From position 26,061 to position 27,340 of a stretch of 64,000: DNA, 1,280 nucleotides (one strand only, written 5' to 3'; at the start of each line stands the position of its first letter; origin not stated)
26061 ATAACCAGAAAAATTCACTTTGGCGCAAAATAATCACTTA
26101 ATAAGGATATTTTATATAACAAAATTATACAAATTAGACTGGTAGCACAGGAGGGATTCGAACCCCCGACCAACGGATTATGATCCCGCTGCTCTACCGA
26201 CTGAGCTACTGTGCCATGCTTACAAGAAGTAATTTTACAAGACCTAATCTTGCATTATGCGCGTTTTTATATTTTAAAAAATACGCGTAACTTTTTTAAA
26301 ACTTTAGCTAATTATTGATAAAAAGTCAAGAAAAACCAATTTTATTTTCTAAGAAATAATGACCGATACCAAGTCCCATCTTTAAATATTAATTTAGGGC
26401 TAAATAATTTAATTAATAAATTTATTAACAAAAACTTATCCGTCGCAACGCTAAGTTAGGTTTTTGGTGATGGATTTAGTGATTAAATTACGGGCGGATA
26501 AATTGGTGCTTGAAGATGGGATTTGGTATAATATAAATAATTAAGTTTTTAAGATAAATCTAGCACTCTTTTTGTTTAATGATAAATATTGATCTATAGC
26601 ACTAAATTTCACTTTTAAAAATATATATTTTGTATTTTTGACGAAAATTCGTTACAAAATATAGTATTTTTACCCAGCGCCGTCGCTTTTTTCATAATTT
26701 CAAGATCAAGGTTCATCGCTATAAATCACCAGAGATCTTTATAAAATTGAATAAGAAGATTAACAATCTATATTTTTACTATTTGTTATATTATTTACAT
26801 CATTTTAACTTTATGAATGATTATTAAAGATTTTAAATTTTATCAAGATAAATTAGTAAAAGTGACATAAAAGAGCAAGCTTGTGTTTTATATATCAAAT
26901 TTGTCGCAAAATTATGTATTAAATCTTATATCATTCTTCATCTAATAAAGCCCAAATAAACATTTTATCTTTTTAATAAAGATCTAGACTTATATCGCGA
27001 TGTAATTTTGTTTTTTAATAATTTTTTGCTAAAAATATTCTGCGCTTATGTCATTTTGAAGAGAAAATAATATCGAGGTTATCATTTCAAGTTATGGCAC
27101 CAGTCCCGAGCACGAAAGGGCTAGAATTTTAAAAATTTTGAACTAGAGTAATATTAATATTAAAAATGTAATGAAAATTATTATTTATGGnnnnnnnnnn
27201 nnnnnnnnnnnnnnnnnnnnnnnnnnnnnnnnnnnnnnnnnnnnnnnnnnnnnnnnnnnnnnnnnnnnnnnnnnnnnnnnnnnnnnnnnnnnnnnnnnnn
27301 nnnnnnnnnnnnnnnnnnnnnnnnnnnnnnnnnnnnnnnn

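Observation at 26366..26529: About 165-bp palindromic MITE/RPE-like element with 17-bp terminal inverted repeats (copy 1)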

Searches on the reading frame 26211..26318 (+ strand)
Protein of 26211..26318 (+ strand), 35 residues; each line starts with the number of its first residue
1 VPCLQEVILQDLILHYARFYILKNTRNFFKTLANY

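Call 36: find_encoding_contigs(protein=window:26211-26318:+, flank=10000)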
Protein window:26211-26318:+ (35 aa): no gene with exactly this product is on record in the collection.

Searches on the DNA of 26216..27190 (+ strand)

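Call 7: search_rna_families(source=window, start=26216, end=27190, threshold=evalue, max_evalue=10, show_alignments=2)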
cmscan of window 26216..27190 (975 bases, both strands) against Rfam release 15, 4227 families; matches with E-value up to 10: 5.
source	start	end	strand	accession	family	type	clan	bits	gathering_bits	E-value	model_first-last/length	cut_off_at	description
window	26404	26491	+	RF03940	MIR9563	Gene; miRNA;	-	25.2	90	0.031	1-127/127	no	MIR9563 microRNA precursor family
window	26554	26628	-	RF00536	snoMe28S-Cm3227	Gene; snRNA; snoRNA; CD-box;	-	18.7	43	8.5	1-82/82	no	Small nucleolar RNA Me28S-Cm3227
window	26412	26490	+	RF00739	MIR476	Gene; miRNA;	-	17.2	80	5.7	1-92/92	no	MIR476 microRNA precursor family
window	26912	26946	-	RF01648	ceN65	Gene; snRNA; snoRNA; CD-box;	-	14.3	48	6.4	1-65/65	no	Caenorhabditis snoRNA ceN65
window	26718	26765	-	RF02671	Ysr35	Gene; sRNA;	-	10.1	428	3.3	1-339/339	no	Yersinia sRNA 35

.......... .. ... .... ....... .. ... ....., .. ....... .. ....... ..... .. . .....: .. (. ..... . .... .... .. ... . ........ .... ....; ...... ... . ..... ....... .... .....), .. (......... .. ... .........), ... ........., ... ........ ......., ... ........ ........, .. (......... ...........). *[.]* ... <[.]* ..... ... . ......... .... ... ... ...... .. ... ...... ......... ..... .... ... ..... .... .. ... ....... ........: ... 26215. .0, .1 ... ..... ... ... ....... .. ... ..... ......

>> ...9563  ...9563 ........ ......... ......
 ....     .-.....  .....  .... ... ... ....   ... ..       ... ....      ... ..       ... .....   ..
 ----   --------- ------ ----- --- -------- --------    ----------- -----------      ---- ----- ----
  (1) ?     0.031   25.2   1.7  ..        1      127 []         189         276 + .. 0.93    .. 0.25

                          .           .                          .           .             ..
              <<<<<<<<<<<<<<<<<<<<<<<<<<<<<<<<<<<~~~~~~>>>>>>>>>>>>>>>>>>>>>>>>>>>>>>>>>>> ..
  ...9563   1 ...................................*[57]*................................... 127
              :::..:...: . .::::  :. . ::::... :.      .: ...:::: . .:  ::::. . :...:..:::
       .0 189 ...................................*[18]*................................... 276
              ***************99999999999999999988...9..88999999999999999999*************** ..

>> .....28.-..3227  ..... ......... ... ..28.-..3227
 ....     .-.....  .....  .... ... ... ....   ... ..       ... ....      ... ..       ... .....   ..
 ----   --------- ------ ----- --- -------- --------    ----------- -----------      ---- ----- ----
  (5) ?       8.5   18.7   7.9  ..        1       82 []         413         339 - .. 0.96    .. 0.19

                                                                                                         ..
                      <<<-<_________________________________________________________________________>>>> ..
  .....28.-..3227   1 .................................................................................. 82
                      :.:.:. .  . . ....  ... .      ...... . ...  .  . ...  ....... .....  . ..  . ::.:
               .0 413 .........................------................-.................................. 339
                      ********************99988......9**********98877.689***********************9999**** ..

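Call 33: search_dna_similar(query=window:26340-26560:+, collection=plasmids, mode=distant, max_evalue=0.01)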
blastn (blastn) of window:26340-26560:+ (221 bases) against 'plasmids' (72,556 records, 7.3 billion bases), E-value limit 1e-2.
No match.

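Call 34: search_dna_similar(query=window:26340-26560:+, collection=phages, mode=distant, max_evalue=0.01)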
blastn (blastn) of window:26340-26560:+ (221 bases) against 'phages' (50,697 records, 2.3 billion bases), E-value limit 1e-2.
No match.

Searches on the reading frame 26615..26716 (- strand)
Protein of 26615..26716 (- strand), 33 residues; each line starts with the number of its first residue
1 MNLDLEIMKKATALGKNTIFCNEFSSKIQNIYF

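Call 35: find_encoding_contigs(protein=window:26615-26716:-, flank=10000)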
Protein window:26615-26716:- (33 aa): no gene with exactly this product is on record in the collection.
